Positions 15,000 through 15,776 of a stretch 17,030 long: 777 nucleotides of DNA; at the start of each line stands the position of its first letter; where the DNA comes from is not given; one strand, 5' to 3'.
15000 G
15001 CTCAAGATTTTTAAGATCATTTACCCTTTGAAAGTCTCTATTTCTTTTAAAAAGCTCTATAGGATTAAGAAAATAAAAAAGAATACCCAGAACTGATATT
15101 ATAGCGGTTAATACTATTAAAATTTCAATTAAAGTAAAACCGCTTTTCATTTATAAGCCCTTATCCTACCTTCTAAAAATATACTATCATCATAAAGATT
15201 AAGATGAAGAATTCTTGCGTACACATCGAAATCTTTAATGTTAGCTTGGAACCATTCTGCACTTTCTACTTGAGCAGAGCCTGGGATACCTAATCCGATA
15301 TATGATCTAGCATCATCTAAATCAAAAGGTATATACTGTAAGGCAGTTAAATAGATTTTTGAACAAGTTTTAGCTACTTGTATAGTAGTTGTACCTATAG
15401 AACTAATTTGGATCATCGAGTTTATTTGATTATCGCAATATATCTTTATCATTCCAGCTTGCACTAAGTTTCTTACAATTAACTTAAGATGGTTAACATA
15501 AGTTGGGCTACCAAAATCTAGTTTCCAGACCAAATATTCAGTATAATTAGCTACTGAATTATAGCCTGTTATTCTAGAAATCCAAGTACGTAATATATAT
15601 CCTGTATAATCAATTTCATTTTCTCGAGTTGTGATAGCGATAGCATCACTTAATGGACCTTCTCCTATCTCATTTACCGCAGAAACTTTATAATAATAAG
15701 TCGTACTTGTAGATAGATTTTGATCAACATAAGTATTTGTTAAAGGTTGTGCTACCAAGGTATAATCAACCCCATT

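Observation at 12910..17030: Candidate two-gene surface module: FN3-stalk protein translationally coupled (ATGA) to the pilin-discoidin-propeller gene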

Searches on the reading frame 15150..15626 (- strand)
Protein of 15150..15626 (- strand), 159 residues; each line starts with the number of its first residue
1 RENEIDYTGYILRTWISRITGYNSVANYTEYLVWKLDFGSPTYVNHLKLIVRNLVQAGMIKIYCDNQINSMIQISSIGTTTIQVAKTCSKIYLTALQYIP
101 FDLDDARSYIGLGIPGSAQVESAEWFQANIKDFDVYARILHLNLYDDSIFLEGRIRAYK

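Call 35: find_homologous_proteins(query=window:15150-15626:-, max_evalue=10)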
Query seq(159 aa): 6 candidates shared short words with the query, none scored E <= 10.

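Call 41: search_solved_structures(query=A2, max_evalue=10)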
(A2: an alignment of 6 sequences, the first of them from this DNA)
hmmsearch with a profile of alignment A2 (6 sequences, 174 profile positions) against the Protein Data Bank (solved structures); distinct sequences matched with E-value up to 10: 0.

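Call 68: search_protein_representatives(protein=window:15150-15626:-)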
Query: 159 residues. Proteins with E-value up to 0.001 (for the whole library): 4; up to 1e-10: 2; up to 1e-30: 1. The best 4 are listed.
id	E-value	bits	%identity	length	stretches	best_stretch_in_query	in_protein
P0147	9.6e-92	321.4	92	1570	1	1-159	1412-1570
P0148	5.2e-11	59.2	32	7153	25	69-120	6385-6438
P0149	1.1e-10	58.1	27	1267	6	13-60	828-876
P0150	9.6e-09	51.8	26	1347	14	57-90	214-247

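Call 75: search_protein_families(library=pfam, alignment_id=A2, max_evalue=10)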
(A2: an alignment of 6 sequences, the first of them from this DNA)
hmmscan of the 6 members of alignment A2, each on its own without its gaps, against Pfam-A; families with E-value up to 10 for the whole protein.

A. member 1, seq(159 aa): 0 families

B. families by the number of members that match (of 6 scanned): 1 family
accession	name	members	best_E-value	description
PF02797.21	Chal_sti_synt_C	1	0.074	Chalcone and stilbene synthases, C-terminal domain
